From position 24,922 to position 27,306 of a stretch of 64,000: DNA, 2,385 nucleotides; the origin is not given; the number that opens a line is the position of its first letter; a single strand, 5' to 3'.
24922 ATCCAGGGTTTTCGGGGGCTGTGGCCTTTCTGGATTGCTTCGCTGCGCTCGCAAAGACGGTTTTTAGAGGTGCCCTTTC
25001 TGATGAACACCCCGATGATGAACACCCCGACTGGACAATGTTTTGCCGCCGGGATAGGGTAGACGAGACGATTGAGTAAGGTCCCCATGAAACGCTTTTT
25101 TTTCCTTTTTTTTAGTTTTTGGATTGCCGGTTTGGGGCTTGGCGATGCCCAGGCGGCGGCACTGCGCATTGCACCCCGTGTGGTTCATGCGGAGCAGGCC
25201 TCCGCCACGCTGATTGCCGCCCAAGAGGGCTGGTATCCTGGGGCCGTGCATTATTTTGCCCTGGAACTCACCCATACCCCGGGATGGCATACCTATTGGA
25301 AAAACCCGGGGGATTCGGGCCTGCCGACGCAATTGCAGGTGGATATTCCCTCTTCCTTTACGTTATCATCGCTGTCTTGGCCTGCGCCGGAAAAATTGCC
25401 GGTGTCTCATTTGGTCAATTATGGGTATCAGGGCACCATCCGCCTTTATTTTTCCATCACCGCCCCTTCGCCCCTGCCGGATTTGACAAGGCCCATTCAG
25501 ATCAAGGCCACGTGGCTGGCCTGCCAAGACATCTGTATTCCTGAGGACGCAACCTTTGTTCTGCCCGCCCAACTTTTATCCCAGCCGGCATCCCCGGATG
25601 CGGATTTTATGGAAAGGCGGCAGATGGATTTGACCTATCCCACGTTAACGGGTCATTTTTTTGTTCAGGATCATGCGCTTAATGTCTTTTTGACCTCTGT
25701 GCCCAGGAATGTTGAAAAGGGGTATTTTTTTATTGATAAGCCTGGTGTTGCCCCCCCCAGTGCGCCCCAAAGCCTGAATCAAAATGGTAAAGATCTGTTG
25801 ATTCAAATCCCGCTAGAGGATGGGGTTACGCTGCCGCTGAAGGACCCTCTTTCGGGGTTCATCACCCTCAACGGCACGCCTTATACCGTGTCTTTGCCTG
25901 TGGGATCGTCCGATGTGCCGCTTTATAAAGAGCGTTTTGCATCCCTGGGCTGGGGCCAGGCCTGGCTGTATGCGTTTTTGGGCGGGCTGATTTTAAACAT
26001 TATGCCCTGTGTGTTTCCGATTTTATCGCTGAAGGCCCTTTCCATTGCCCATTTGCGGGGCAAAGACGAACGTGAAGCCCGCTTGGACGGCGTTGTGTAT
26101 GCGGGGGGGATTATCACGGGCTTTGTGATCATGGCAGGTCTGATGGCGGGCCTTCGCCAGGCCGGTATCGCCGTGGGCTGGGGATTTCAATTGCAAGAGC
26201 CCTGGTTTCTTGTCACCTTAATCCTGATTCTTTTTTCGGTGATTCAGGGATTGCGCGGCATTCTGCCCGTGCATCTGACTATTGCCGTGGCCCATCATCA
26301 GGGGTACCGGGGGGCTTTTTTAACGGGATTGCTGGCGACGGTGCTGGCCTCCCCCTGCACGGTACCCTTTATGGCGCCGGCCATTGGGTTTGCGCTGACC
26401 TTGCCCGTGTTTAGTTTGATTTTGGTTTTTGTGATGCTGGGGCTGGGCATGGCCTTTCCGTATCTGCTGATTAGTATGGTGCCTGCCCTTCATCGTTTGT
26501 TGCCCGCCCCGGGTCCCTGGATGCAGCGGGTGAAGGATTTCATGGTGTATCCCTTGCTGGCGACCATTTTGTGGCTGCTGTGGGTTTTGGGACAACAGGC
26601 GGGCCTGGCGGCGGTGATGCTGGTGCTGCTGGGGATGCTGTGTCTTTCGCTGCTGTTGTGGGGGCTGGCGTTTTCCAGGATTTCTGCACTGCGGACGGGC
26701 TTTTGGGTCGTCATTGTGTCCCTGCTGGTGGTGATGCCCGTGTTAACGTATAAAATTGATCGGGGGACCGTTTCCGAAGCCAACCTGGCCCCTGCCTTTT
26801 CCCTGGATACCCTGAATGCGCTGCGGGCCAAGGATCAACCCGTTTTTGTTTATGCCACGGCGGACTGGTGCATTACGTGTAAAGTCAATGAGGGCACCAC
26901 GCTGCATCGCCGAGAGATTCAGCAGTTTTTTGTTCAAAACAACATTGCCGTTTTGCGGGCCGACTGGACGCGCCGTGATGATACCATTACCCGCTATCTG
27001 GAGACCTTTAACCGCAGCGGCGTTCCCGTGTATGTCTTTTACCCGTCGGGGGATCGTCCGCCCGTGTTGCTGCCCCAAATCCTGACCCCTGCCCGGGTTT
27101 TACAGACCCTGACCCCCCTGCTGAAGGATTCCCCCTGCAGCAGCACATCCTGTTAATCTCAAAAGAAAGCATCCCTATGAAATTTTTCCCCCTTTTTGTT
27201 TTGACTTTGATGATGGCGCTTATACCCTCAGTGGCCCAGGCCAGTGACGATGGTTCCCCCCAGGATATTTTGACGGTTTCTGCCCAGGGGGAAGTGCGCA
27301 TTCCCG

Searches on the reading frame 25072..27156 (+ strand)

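Call 11: search_protein_families(library=pfam, proteins=[window:25072-27156:+], max_evalue=0.00001)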
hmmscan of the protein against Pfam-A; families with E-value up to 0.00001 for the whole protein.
window:25072-27156:+ (694 aa): 3 families
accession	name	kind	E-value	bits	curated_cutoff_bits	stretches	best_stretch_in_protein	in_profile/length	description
PF13899.12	Thioredoxin_7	-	6.3e-18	65.1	27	1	580-658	9-82/83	Thioredoxin-like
PF11412.14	DsbD_N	-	1.4e-17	64.3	25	1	56-164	16-116/119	Thiol:disulfide interchange protein DsbD, N-terminal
PF02683.22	DsbD_TM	-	4e-14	52.9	27.1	1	299-503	5-215/219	Cytochrome C biogenesis protein transmembrane domain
